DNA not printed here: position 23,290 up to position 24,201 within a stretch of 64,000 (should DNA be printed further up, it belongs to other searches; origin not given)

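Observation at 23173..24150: Secreted S1-P1 / zinc phospholipase C-like domain fused to a ComEA DNA-binding HhH domain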

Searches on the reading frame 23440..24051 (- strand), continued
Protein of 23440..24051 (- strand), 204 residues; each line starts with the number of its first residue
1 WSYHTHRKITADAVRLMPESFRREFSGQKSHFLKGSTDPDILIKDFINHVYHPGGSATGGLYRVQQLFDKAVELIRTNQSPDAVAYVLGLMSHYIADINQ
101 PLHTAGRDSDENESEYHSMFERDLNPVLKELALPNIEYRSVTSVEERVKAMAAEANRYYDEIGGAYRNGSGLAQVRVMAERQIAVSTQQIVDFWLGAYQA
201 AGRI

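Call 63: search_protein_representatives(alignment_id=A2)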
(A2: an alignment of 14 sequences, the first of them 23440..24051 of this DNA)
Query: 14 sequences, 204 profile positions. Proteins with E-value up to 0.001 (for the whole library): 988; up to 1e-10: 362; up to 1e-30: 21. The best 150 are listed.
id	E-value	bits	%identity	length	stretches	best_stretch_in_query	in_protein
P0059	3.0e-88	311.3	-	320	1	1-203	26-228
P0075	7.6e-87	306.7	-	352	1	1-203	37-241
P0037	3.9e-84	297.8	-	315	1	1-203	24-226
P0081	3.7e-83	294.6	-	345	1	1-202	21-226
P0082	2.6e-82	291.9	-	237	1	1-203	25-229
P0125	5.7e-79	281.0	-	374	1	1-203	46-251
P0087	1.0e-71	257.3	-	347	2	78-201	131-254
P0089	1.1e-69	250.7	-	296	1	9-203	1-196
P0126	2.4e-63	229.9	-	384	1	1-202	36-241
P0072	7.3e-56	205.5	-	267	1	33-203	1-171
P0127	2.8e-44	167.7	-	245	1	1-202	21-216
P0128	7.0e-39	150.0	-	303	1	1-202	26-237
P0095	8.8e-39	149.7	-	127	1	91-203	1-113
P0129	1.4e-38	149.1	-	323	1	1-202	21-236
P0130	9.3e-37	143.1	-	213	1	1-200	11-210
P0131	1.4e-36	142.5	-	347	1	1-202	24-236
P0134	2.9e-32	128.5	-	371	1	1-201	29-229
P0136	2.5e-30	122.1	-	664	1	1-202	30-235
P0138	8.2e-30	120.4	-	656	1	4-201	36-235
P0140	1.2e-28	116.7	-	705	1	1-170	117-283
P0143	3.0e-27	112.0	-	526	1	6-199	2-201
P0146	2.8e-26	108.9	-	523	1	4-202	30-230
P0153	2.9e-24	102.3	-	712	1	1-201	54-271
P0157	1.2e-22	97.0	-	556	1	1-199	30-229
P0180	7.3e-18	81.4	-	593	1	5-167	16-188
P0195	1.2e-16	77.5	-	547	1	3-167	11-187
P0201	3.2e-16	76.0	-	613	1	4-167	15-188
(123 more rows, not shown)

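Call 68: search_protein_families(library=pfam, alignment_id=A5, max_evalue=0.001)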
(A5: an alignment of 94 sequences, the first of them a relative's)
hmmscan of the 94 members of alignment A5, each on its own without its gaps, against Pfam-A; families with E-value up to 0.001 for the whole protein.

A. member 1, P0125 (374 aa): 4 families
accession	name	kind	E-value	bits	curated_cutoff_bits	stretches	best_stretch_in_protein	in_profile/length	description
PF12836.13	HHH_3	-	1.3e-11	44.9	27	1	307-352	4-50/65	Helix-hairpin-helix motif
PF00882.24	Zn_dep_PLPC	-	5e-11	43.3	26.8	1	50-175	1-124/167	Zinc dependent phospholipase C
PF00633.29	HHH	-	1.1e-06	28.6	24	1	310-336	4-30/30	Helix-hairpin-helix motif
PF14579.12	HHH_6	-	0.00064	20.3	25.6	0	286-350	7-59/90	Helix-hairpin-helix motif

B. families by the number of members that match (of 94 scanned): 24 families
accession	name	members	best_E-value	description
PF00882.24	Zn_dep_PLPC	89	7.3e-19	Zinc dependent phospholipase C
PF14229.12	DUF4332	19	3.8e-21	Domain of unknown function (DUF4332)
PF14520.12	HHH_5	16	2.1e-09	Helix-hairpin-helix domain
PF11731.14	Cdd1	15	2.5e-09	Pathogenicity locus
PF02265.22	S1-P1_nuclease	12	5.5e-09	S1/P1 Nuclease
PF12836.13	HHH_3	5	2.5e-15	Helix-hairpin-helix motif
PF02805.21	Ada_Zn_binding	3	6.3e-10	Metal binding domain of Ada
PF00633.29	HHH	3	7.5e-09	Helix-hairpin-helix motif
PF10391.15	DNA_pol_lambd_f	3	1.1e-05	Fingers domain of DNA polymerase lambda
PF04994.19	TfoX_C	3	3.9e-05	TfoX C-terminal domain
PF23355.1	IFT52_GIFT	3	0.00011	IFT52 GIFT domain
PF06514.17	PsbU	2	3e-05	Photosystem II 12 kDa extrinsic protein (PsbU)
PF14258.12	DUF4350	2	0.00054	Domain of unknown function (DUF4350)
PF18885.6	DUF5648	1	9.2e-37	Domain of unknown function (DUF5648)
PF00160.26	Pro_isomerase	1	1.7e-33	Cyclophilin type peptidyl-prolyl cis-trans isomerase/CLD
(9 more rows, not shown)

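Call 69: search_protein_families(library=pfam, proteins=[P0136, P0138, P0140, P0143, P0146, P0153, P0157, P0180, P0195, P0201], max_evalue=0.001)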
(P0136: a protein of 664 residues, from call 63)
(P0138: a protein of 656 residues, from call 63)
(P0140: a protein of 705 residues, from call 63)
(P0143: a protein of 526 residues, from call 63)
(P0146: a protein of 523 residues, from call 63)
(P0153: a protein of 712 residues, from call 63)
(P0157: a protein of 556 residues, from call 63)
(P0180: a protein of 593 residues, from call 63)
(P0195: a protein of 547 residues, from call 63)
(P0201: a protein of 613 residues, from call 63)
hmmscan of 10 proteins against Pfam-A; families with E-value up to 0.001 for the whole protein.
P0136 (664 aa): 1 family
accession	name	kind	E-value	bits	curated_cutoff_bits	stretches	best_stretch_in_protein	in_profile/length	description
PF00882.24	Zn_dep_PLPC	-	9.4e-11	42.4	26.8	1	36-181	1-143/167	Zinc dependent phospholipase C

P0138 (656 aa): 0 families

P0140 (705 aa): 3 families
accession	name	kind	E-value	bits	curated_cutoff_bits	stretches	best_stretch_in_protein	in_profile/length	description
PF16640.11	Big_3_5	-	8.6e-17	61.9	35.5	2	387-475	1-85/88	Bacterial Ig-like domain (group 3)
PF00882.24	Zn_dep_PLPC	-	1.3e-10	41.9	26.8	1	122-242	2-124/167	Zinc dependent phospholipase C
PF02805.21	Ada_Zn_binding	-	2.4e-05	24.7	23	1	290-337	18-64/65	Metal binding domain of Ada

P0143 (526 aa): 1 family
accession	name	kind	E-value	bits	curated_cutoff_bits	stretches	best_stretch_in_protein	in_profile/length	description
PF00882.24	Zn_dep_PLPC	-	4.3e-14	53.2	26.8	1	1-137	1-128/167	Zinc dependent phospholipase C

P0146 (523 aa): 1 family
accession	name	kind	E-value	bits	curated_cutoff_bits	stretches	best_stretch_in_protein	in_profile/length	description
PF00882.24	Zn_dep_PLPC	-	9.1e-11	42.4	26.8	1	31-151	1-119/167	Zinc dependent phospholipase C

P0153 (712 aa): 2 families
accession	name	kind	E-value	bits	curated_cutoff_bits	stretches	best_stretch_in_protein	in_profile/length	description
PF00882.24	Zn_dep_PLPC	-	7.3e-13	49.2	26.8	1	58-226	1-150/167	Zinc dependent phospholipase C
PF02265.22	S1-P1_nuclease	-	0.0006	20.2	29.5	0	54-180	1-132/258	S1/P1 Nuclease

P0157 (556 aa): 1 family
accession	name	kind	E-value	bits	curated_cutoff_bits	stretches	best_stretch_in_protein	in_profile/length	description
PF00882.24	Zn_dep_PLPC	-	2.8e-11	44.1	26.8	1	34-152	1-113/167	Zinc dependent phospholipase C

P0180 (593 aa): 4 families
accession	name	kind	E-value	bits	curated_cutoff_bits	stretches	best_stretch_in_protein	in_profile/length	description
PF14229.12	DUF4332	-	6.2e-20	72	23.2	1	463-586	1-121/122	Domain of unknown function (DUF4332)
PF14520.12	HHH_5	-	1.1e-06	29.4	27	1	459-491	4-36/57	Helix-hairpin-helix domain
PF11731.14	Cdd1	-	2.4e-06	28.1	25.5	1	458-497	7-46/86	Pathogenicity locus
PF00882.24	Zn_dep_PLPC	-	4.4e-06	27.2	26.8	1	16-138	1-122/167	Zinc dependent phospholipase C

P0195 (547 aa): 4 families
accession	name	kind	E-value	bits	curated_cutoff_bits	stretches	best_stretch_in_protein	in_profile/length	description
PF14229.12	DUF4332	-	3.8e-21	76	23.2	1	418-541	1-121/122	Domain of unknown function (DUF4332)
PF00882.24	Zn_dep_PLPC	-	3.7e-09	37.2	26.8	1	32-139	18-125/167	Zinc dependent phospholipase C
PF11731.14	Cdd1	-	3.2e-07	30.9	25.5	1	413-454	7-48/86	Pathogenicity locus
PF14520.12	HHH_5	-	1.9e-05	25.5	27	1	413-467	3-54/57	Helix-hairpin-helix domain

P0201 (613 aa): 5 families
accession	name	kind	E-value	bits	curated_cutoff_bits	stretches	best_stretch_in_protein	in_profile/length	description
PF14229.12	DUF4332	-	1.1e-13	51.8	23.2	1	483-606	1-121/122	Domain of unknown function (DUF4332)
PF00882.24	Zn_dep_PLPC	-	4.6e-07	30.4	26.8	1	16-160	1-144/167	Zinc dependent phospholipase C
PF14520.12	HHH_5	-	1.1e-06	29.5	27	0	478-511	3-36/57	Helix-hairpin-helix domain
PF10391.15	DNA_pol_lambd_f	-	1.1e-05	25.5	29.8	0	485-506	9-30/51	Fingers domain of DNA polymerase lambda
PF11731.14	Cdd1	-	0.00045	20.8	25.5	0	477-517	6-46/86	Pathogenicity locus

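Call 70: list_cluster_members(proteins=[P0180, P0195, P0201, P0140, P0136, P0127, P0128, P0129, P0131, P0134])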
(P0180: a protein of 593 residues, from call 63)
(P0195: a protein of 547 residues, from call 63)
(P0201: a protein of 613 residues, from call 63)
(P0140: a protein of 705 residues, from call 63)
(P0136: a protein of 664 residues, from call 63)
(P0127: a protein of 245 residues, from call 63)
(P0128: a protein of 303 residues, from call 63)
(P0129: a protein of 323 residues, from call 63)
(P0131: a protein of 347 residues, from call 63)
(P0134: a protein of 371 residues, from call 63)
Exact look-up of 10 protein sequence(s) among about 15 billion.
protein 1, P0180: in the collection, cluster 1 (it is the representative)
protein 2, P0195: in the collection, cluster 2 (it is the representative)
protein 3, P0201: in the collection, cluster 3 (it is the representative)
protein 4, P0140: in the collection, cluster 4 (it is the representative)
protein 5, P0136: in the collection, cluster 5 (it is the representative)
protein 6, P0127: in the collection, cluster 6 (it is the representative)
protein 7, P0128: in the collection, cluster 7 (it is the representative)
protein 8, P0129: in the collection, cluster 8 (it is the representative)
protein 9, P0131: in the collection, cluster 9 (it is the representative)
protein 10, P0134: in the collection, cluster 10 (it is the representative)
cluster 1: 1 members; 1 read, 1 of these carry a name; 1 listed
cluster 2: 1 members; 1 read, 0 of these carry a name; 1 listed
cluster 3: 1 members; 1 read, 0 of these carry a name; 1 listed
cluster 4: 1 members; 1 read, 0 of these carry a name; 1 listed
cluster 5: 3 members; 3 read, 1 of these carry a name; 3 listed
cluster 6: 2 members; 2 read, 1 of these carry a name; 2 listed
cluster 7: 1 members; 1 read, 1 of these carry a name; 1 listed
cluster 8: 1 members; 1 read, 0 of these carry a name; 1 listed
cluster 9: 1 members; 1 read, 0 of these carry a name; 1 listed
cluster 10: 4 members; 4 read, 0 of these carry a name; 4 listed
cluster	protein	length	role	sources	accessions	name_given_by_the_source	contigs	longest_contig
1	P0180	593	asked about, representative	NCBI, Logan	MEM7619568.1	MAG: DUF4332 domain-containing protein [Pseudomonadota bacterium]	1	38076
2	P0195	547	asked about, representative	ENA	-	-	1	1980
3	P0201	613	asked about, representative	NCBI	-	-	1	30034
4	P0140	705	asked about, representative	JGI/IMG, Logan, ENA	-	-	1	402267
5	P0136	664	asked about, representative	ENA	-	-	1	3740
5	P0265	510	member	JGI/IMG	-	hypothetical protein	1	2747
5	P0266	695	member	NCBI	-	-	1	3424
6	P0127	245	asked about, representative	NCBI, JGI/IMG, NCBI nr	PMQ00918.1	MAG: hypothetical protein CBR30_08755 [Dictyoglomus sp. NZ13-RE01]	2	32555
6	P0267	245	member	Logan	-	-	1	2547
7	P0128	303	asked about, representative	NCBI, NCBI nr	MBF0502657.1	MAG: zinc dependent phospholipase C family protein [Candidatus Riflebacteria bacterium] | zinc dependent phospholipase C family protein [Candidatus Riflebacteria bacterium]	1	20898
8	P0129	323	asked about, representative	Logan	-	-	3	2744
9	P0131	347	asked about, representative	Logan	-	-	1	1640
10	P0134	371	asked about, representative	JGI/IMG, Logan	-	-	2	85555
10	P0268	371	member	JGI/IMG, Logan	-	-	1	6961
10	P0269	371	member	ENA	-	-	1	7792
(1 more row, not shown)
